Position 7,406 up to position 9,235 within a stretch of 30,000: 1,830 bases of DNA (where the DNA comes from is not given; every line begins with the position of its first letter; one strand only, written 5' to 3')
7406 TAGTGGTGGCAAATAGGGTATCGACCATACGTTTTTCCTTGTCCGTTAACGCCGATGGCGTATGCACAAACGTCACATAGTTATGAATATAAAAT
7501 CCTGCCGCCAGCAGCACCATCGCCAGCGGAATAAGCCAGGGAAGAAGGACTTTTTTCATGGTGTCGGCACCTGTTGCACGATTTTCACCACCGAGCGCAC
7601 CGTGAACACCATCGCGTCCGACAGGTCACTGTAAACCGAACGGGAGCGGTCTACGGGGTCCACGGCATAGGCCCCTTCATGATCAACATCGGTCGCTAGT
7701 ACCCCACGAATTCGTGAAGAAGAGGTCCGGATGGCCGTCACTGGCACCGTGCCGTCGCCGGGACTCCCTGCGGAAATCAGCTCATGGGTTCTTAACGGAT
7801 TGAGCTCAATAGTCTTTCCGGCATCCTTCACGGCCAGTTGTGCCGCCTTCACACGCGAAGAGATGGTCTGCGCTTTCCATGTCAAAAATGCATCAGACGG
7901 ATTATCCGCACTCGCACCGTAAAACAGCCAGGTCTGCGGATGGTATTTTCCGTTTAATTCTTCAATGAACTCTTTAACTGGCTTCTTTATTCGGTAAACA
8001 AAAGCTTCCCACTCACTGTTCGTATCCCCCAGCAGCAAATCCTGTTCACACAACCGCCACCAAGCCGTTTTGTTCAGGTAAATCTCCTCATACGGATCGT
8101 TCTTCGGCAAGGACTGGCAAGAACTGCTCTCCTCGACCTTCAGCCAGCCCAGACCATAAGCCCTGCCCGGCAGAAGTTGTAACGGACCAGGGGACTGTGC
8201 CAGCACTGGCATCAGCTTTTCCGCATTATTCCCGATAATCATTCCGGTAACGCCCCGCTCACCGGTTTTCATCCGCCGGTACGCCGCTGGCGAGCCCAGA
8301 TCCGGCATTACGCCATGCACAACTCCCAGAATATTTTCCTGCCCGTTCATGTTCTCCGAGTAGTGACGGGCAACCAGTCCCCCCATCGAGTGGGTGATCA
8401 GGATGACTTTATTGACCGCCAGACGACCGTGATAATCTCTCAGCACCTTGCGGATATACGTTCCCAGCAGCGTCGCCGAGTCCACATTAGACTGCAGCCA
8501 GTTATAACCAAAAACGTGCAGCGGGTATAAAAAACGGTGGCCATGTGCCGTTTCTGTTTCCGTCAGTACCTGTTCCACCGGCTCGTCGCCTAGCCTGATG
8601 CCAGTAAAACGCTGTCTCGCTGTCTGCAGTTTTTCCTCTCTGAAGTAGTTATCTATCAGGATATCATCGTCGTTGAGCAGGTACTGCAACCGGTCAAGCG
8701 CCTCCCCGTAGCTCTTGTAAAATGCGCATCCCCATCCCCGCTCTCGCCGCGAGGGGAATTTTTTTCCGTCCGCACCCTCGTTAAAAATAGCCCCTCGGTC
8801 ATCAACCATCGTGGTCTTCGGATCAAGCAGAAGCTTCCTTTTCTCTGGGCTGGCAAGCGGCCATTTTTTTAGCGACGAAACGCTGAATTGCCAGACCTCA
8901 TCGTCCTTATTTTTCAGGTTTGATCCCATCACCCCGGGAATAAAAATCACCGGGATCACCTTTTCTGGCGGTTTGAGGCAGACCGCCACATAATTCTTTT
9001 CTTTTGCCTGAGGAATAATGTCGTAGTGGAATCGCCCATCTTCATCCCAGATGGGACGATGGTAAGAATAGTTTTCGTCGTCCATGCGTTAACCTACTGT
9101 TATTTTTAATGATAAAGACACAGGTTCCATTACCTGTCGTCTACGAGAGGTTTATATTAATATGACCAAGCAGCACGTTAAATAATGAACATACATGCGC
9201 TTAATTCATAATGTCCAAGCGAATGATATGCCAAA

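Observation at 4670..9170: Head-to-tail duplicated effector/immunity module with a strongly patchy divergence profile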

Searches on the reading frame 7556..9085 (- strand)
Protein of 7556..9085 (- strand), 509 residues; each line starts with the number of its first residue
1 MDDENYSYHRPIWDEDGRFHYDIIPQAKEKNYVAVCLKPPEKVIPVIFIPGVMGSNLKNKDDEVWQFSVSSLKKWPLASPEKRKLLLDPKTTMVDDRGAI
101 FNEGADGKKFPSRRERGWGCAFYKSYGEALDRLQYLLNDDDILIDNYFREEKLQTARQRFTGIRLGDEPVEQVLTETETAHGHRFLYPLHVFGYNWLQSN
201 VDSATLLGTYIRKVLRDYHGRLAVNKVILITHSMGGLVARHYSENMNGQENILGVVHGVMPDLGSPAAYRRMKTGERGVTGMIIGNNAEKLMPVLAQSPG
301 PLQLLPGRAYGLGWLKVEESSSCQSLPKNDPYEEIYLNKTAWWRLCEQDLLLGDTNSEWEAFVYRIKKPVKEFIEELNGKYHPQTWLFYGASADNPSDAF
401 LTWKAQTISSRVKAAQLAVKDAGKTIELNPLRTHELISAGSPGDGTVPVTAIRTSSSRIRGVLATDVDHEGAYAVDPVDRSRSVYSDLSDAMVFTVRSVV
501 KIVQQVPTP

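Call 6: search_protein_families(library=pfam, proteins=[window:7556-9085:-], max_evalue=0.01)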
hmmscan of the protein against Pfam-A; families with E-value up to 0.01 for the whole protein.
window:7556-9085:- (509 aa): 3 families
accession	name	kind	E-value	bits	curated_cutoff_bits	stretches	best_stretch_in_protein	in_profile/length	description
PF07819.20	PGAP1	-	1.9e-07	31.5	24.3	1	203-245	68-111/233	PGAP1-like alpha/beta domain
PF02450.21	LCAT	-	0.00033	20.4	21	1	217-306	113-203/392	Lecithin:cholesterol acyltransferase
PF12697.13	Abhydrolase_6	-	0.00045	21.4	26.3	1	212-317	52-122/217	Alpha/beta hydrolase family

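Call 7: search_protein_families(library=ncbifam, proteins=[window:7556-9085:-], max_evalue=0.01)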
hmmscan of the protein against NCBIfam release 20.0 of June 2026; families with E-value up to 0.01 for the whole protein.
window:7556-9085:- (509 aa): 0 families

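Call 8: search_solved_structures(query=window:7556-9085:-, max_evalue=0.01, show_alignments=1)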
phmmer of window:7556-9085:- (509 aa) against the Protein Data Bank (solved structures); distinct sequences matched with E-value up to 0.01: 2.
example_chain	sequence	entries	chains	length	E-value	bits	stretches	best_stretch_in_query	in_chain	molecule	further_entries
4r1d_A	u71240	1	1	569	1.3e-43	152.5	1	41-451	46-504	Uncharacterized protein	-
6nkc_A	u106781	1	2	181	0.0069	18.1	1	198-256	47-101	Lipase, Lip_vut1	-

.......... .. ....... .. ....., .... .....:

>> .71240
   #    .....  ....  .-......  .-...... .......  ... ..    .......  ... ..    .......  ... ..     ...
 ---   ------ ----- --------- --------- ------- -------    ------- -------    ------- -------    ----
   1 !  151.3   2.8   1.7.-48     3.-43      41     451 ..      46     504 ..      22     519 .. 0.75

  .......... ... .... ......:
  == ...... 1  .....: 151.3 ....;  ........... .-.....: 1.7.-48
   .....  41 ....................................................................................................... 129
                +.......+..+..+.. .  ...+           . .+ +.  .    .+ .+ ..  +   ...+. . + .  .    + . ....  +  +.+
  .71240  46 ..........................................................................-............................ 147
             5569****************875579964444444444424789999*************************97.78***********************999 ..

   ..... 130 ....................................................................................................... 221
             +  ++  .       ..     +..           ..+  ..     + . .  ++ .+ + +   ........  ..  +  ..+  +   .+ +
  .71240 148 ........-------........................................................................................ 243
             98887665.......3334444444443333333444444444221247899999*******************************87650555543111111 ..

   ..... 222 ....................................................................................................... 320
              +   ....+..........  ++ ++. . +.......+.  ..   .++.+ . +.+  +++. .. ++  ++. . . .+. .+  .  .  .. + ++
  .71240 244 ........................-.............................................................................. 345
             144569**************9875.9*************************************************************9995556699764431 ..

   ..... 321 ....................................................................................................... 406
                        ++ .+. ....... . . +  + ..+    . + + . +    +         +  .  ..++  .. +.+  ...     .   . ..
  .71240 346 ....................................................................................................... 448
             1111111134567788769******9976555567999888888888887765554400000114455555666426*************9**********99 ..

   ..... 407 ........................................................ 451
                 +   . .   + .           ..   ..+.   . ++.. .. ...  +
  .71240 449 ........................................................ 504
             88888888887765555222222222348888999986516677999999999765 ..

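Call 29: search_dna_similar(query=window:7556-9085:-, collection=plasmids, mode=protein, max_rows=25)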
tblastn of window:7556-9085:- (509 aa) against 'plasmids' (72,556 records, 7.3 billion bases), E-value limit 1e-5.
Records with a match: 143; places in all: 340; records where one place covers at least 80% of the query: 110.
Best place of each record, by identity: <60% 143.
By first word of the organism name: Ralstonia 119; Burkholderia 13; Pantoea 3; Pseudomonas 2; Cronobacter 1; Cupriavidus 1; Rhodobacteraceae 1; Thalassospira 1; Paraburkholderia 1; Deltaproteobacteria 1.
By predicted mobility (MOB-suite, as given by PLSDB): mobilizable 95; non-mobilizable 40; conjugative 8.
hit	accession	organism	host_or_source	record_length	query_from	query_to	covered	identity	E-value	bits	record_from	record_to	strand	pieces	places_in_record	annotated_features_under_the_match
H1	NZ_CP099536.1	Pantoea ananatis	Oryza sativa,cell culture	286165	13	506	97%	43.3%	3e-110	367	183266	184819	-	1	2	hypothetical protein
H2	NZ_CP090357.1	Pantoea ananatis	mixed culture,plant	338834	10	507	98%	41.7%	8e-105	351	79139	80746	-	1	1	acetyltransferase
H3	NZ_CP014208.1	Pantoea ananatis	rice,Whole organism,environmental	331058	10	507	98%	41.7%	1e-104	351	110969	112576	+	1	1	hypothetical protein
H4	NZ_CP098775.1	Cronobacter sakazakii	cell culture,infant food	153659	11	449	86%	43.1%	1e-98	333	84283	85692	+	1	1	GPI inositol-deacylase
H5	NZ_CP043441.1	Cupriavidus campinensis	cell culture,soil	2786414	11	506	97%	35.1%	5e-79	276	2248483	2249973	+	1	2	none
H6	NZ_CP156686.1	Burkholderia stagnalis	Bacterial cells,soils collected in ...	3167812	14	507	97%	29.7%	1e-41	167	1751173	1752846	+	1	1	none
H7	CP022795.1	Ralstonia solanacearum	Solanum tuberosum,single cell,Potato ...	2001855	41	509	91%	31.3%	5e-41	195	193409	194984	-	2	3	hypothetical protein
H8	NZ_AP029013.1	Ralstonia pseudosolanacearum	-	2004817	41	509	91%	31.3%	5e-41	195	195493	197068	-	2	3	none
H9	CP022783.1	Ralstonia solanacearum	Solanum tuberosum,single cell,Potato ...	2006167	41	509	91%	31.3%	5e-41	195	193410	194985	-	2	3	hypothetical protein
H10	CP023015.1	Ralstonia solanacearum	Solanum tuberosum,single cell,Potato ...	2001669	41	509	91%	31.3%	5e-41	195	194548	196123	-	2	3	hypothetical protein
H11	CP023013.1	Ralstonia solanacearum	Solanum tuberosum,single cell,Potato ...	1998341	41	509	91%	31.3%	5e-41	195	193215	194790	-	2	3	none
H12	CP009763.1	Ralstonia solanacearum OE1-1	Solanum virginianum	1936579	41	509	91%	31.3%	5e-41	194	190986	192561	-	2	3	hypothetical protein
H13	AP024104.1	Ralstonia solanacearum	-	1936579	41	509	91%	31.3%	5e-41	194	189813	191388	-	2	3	hypothetical protein (x2)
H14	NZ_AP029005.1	Ralstonia pseudosolanacearum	-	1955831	41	509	91%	31.3%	5e-41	194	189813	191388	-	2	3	none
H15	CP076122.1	Ralstonia solanacearum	Solanum muricatum,cell culture,stem,stem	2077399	41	509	91%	31.3%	5e-41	194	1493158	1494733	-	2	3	hypothetical protein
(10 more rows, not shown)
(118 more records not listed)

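Call 64: find_homologous_proteins(query=window:7556-9085:-, max_evalue=1e-30)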
Query window:7556-9085:- (509 aa): 2862 proteins with E <= 1e-30 among 8000 candidates; the best 120 are listed.
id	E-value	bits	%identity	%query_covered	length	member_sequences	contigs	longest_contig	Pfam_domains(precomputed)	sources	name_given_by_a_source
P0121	0.0e+0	1184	100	100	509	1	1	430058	PF07819.20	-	-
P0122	0.0e+0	1031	87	100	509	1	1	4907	PF07819.20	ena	-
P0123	3.8e-297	1004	85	100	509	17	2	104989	PF07819.20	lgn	-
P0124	6.8e-296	1000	84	100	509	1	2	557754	PF07819.20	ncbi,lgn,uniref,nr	ncbi:PGAP1-like protein [Yersinia intermedia]|uniref:esterase/lipase family protein n=1 Tax=Yersinia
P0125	4.7e-295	997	84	100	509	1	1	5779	PF07819.20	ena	-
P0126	1.7e-292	989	83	100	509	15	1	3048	PF07819.20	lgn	-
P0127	2.3e-292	988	83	100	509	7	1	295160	PF07819.20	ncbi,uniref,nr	ncbi:hypothetical protein HX773_00850 [Pantoea sp. B9002]|uniref:esterase/lipase family protein n=1 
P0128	2.3e-290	982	83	100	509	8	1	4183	PF07819.20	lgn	-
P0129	1.6e-289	979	83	100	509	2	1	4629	PF07819.20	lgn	-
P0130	2.8e-288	975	82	100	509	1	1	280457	PF07819.20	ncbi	-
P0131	3.1e-287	971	82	100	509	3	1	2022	PF07819.20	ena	-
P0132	4.5e-284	961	81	100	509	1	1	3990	PF07819.20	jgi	-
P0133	8.4e-284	960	81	100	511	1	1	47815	PF07819.20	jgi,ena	-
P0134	1.6e-283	959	82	100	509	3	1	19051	PF07819.20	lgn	-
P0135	1.8e-282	956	81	100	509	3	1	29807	PF07819.20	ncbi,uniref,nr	ncbi:esterase/lipase family protein [Rosenbergiella nectarea]|uniref:esterase/lipase family protein 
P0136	6.3e-282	954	80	100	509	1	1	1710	PF07819.20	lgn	-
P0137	3.6e-281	951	81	100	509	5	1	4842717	PF07819.20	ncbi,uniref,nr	ncbi:hypothetical protein GKQ23_11145 [Erwinia sp. E602]|uniref:esterase/lipase family protein n=1 T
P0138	1.8e-280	949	80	100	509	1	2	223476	PF02450.22,PF07819.20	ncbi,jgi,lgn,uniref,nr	ncbi:MAG TPA: hypothetical protein VH187_18545 [Scandinavium sp.]|jgi:pimeloyl-ACP methyl ester carb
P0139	1.9e-280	949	80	100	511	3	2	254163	PF07819.20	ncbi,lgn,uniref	ncbi:esterase/lipase family protein [Leclercia barmai]|uniref:esterase/lipase family protein n=1 Tax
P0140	4.0e-280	948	80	100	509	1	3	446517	PF07819.20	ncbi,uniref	ncbi:lipase family alpha/beta hydrolase [Serratia sp. NPDC078593]|uniref:lipase family alpha/beta hy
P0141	1.9e-279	945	80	100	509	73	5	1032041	PF07819.20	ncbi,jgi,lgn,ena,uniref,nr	ncbi:hypothetical protein [Enterobacter sp. ENT02]|uniref:lipase family alpha/beta hydrolase n=1 Tax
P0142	2.3e-279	945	80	100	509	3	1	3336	PF07819.20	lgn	-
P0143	4.6e-279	944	80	100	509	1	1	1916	PF07819.20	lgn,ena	-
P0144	4.8e-279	944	80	100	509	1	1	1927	PF07819.20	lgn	-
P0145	5.1e-279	944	80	100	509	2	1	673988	PF07819.20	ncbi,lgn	ncbi:hypothetical protein RJ498_002193 [Pluralibacter gergoviae]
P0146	1.2e-278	943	82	100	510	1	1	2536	PF07819.20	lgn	-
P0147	9.4e-278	940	79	100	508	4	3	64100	PF07819.20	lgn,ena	-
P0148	3.4e-277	938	80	100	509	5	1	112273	PF07819.20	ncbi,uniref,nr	ncbi:lipase family alpha/beta hydrolase [Rosenbergiella nectarea]|uniref:lipase family alpha/beta hy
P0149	2.5e-276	935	79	100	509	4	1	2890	PF07819.20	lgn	-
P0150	1.5e-275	933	80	100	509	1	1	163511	PF02450.22,PF07819.20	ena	-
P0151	1.2e-274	930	79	100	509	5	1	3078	PF07819.20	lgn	-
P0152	3.7e-273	925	79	100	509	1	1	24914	PF07819.20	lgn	-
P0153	2.2e-269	912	78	100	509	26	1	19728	PF02450.22,PF07819.20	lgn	-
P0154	2.5e-269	912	78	99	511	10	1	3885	PF07819.20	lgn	-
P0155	3.8e-269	912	76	100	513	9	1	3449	PF02450.22,PF07819.20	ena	-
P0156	1.4e-268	910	77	100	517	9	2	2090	PF12697.14,PF07819.20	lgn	-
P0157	6.1e-268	908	78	100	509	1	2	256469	PF07819.20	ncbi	-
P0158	6.5e-268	907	78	100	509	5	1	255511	PF07819.20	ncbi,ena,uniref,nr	ncbi:esterase/lipase family protein [Cedecea davisae]|uniref:esterase/lipase family protein n=1 Tax=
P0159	4.8e-267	905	78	100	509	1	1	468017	PF07819.20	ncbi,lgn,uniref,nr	ncbi:triacylglycerol lipase [Erwinia sp. JUb26]|uniref:esterase/lipase family protein n=1 Tax=Erwini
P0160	1.6e-266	903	76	100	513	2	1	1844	PF07819.20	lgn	-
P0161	1.7e-266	903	78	100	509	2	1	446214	PF07819.20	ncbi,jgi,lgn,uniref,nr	ncbi:lipase/acyltransferase domain-containing protein [Cedecea neteri]|uniref:lipase family alpha/be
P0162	4.4e-266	901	82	94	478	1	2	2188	PF07819.20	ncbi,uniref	ncbi:esterase/lipase family protein, partial [Rosenbergiella nectarea]|uniref:esterase/lipase family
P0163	6.6e-266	901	76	100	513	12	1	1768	PF07819.20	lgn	-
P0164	7.8e-265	897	75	100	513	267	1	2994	PF07819.20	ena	-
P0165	2.1e-264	896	77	100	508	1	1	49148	PF02450.22,PF07819.20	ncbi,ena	-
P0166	5.1e-264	895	77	100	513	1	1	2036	PF02450.22,PF07819.20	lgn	-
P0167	6.4e-258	874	75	99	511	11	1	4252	PF06028.18,PF07819.20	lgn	-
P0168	2.8e-257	872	82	92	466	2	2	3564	PF07819.20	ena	-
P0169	7.4e-256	868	74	100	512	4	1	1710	PF02450.22,PF07819.20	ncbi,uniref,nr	ncbi:esterase/lipase family protein [Buttiauxella massiliensis]|uniref:esterase/lipase family protei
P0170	1.3e-253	860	74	100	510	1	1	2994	PF07819.20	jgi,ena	-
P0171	7.9e-251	851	80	92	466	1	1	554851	PF07819.20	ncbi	-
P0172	1.7e-233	794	69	100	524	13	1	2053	PF02450.22,PF07819.20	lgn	-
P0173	6.0e-220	749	84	75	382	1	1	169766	PF07819.20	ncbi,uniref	ncbi:esterase/lipase family protein, partial [Erwinia tasmaniensis]|uniref:esterase/lipase family pr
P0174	1.2e-210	719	87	69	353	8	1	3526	PF07819.20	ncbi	ncbi:esterase/lipase family protein, partial [Pectobacterium odoriferum]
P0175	2.6e-208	711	79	75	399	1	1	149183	PF07819.20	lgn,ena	-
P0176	4.8e-198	677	60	99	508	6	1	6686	PF07819.20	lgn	-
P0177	1.5e-196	672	73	82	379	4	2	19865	PF02450.22,PF07819.20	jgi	-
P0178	2.2e-184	632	58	98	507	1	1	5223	PF02450.22,PF07819.20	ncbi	-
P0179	1.8e-182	626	84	62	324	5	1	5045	PF07819.20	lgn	-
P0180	4.3e-179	614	81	66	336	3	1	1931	PF07819.20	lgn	-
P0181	3.4e-176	605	57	99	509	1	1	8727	PF02450.22,PF07819.20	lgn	-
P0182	2.2e-174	599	57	98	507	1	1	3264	PF02450.22,PF07819.20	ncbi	ncbi:esterase/lipase family protein [Enterobacteriaceae bacterium LUAb1]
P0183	1.6e-173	596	57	98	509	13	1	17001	PF02450.22,PF07819.20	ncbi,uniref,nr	ncbi:hypothetical protein OGY35_13150 [Citrobacter sp. Ct235]|uniref:lipase family alpha/beta hydrol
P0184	5.5e-171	588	56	99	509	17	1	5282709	PF02450.22,PF07819.20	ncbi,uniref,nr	ncbi:hypothetical protein P2G42_19115 [Klebsiella electrica]|uniref:esterase/lipase family protein n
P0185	5.7e-171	588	56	98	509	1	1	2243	PF02450.22,PF07819.20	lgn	-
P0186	7.3e-171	587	56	98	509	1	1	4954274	PF07819.20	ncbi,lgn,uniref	ncbi:esterase/lipase family protein [Cedecea davisae]|uniref:esterase/lipase family protein n=1 Tax=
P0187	2.7e-170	585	56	99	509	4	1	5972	PF02450.22,PF07819.20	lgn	-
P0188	1.3e-169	583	56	99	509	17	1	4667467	PF02450.22,PF07819.20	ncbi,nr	ncbi:hypothetical protein GE278_04370 [Enterobacteriaceae bacterium Kacie_13]|nr:hypothetical protei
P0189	1.5e-169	583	56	98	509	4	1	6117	PF07819.20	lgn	-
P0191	5.5e-169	581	55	98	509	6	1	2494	PF02450.22,PF07819.20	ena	-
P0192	9.2e-169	580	55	99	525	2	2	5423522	PF07819.20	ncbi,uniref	ncbi:lipase family alpha/beta hydrolase [Serratia aquatilis]|uniref:Lipase family alpha/beta hydrola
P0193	2.4e-168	579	55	98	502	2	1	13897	PF02450.22,PF07819.20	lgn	-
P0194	3.4e-168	578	55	98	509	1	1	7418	PF07819.20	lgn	-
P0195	8.5e-168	577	55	98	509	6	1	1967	PF07819.20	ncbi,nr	ncbi:PGAP1-like protein [Erwinia sp. JUb26]|nr:hypothetical protein [Erwinia sp. JUb26] ROR03350.1 P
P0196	1.1e-167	577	55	97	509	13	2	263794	PF02450.22,PF07819.20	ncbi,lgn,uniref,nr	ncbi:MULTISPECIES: lipase/acyltransferase domain-containing protein [Raoultella]|uniref:lipase famil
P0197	4.8e-167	575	55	99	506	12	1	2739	PF02450.22,PF07819.20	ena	-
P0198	5.4e-167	574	54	97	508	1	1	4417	PF07819.20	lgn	-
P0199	9.0e-167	574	55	99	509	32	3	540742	PF02450.22,PF07819.20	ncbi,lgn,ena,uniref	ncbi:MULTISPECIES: esterase/lipase family protein [Enterobacter]|uniref:esterase/lipase family prote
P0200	1.4e-166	573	55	99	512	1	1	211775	PF07819.20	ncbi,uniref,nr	ncbi:esterase/lipase family protein [Acerihabitans arboris]|uniref:GPI inositol-deacylase PGAP1-like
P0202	3.0e-166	572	53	99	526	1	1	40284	PF07819.20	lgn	-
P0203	1.5e-165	570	55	98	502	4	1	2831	PF02450.22,PF07819.20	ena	-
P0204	1.6e-165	570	54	99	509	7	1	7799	PF02450.22,PF07819.20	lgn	-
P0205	2.0e-165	569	54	98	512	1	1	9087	PF02450.22,PF07819.20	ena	-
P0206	2.0e-165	569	53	97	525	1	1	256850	PF02450.22,PF07819.20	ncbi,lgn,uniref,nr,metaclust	ncbi:Lecithin:cholesterol acyltransferase [Yersinia massiliensis]|uniref:lipase family alpha/beta hy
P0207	7.5e-165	567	55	98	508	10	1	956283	PF07819.20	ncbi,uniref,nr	ncbi:hypothetical protein [Pantoea sp. ACRSB]|uniref:hypothetical protein n=1 Tax=Pantoea sp. ACRSB 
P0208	3.3e-163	562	54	98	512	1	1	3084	PF02450.22,PF07819.20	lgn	-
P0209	1.4e-162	560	53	99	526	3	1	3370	PF07819.20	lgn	-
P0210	1.4e-160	553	52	99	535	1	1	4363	PF02450.22,PF07819.20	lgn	-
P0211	3.3e-158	545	53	99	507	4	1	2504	PF02450.22,PF07819.20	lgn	-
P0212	2.9e-157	542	54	97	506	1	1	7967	PF07819.20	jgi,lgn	jgi:pimeloyl-ACP methyl ester carboxylesterase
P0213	4.8e-156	538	51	100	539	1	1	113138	PF07819.20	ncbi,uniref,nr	ncbi:esterase/lipase family protein [Acerihabitans arboris]|uniref:PGAP1-like protein n=1 Tax=Acerih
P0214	3.4e-155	536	52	99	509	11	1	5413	PF02450.22,PF07819.20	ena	-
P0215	7.8e-150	518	50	98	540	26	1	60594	PF07819.20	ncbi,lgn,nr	ncbi:hypothetical protein SMC03_003985 [Cronobacter sakazakii]|nr:hypothetical protein [Cronobacter 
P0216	1.1e-148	514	58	77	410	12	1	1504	PF02450.22,PF07819.20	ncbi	ncbi:esterase/lipase family protein, partial [Rosenbergiella nectarea]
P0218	2.9e-136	473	46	98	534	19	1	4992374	PF07819.20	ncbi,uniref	ncbi:esterase/lipase family protein [Photorhabdus tasmaniensis]|uniref:esterase/lipase family protei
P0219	1.1e-132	461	46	99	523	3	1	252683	PF07819.20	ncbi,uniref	ncbi:hypothetical protein ABLB84_11830 [Xenorhabdus szentirmaii]|uniref:lipase family alpha/beta hyd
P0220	3.4e-132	460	46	99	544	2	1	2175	PF02450.22,PF07819.20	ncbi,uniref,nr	ncbi:esterase/lipase family protein [Photorhabdus sp. CRCIA-P01]|uniref:esterase/lipase family prote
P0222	1.3e-131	458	45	99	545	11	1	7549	PF02450.22,PF07819.20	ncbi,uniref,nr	ncbi:esterase/lipase family protein [Photorhabdus africana]|uniref:esterase/lipase family protein n=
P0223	4.9e-129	449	44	99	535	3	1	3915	PF07819.20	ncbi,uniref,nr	ncbi:esterase/lipase family protein [Photorhabdus australis]|uniref:esterase/lipase family protein n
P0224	1.1e-128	448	55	74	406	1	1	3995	PF07819.20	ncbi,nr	ncbi:hypothetical protein EHJ07_00100, partial [Cronobacter muytjensii]|nr:hypothetical protein [Cro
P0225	4.3e-128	446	44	99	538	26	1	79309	PF02450.22,PF07819.20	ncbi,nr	ncbi:hypothetical protein EAE92_16670 [Photorhabdus hainanensis]|nr:hypothetical protein [Photorhabd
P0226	8.6e-128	445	45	99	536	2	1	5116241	PF07819.20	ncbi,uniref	ncbi:esterase/lipase family protein [Photorhabdus asymbiotica]|uniref:esterase/lipase family protein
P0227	2.8e-127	443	43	98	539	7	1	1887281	PF02450.22,PF07819.20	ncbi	ncbi:hypothetical protein QPK14_13905 [Photorhabdus temperata subsp. temperata]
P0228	9.3e-126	438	44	98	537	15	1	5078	PF07819.20,PF12146.16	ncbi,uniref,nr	ncbi:esterase/lipase family protein [Photorhabdus africana]|uniref:esterase/lipase family protein n=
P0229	1.8e-125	438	44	99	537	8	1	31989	PF02450.22,PF07819.20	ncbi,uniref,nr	ncbi:esterase/lipase family protein [Photorhabdus sp. RW14-46]|uniref:esterase/lipase family protein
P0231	1.0e-123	432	43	99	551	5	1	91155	PF02450.22,PF07819.20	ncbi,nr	ncbi:hypothetical protein EAE92_15830 [Photorhabdus hainanensis]|nr:hypothetical protein [Photorhabd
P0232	2.6e-122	427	43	97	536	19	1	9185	PF02450.22,PF07819.20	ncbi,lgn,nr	ncbi:hypothetical protein C6H64_22715 [Photorhabdus luminescens]|nr:hypothetical protein C6H64_22715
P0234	1.7e-116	408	41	97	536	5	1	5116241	PF07819.20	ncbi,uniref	ncbi:esterase/lipase family protein [Photorhabdus asymbiotica]|uniref:esterase/lipase family protein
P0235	4.4e-116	407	44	97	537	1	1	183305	PF02450.22,PF07819.20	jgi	jgi:pimeloyl-ACP methyl ester carboxylesterase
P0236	1.9e-115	404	43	99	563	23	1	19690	PF07819.20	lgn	-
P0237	4.1e-115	403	41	97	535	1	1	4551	PF07819.20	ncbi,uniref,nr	ncbi:esterase/lipase family protein [Photorhabdus sp. CRCIA-P01]|uniref:esterase/lipase family prote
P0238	1.4e-114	402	44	97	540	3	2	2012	PF02450.22,PF07819.20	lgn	-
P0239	1.9e-114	401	42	97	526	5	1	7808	PF07819.20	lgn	-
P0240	2.7e-114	401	44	100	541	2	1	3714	PF07819.20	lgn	-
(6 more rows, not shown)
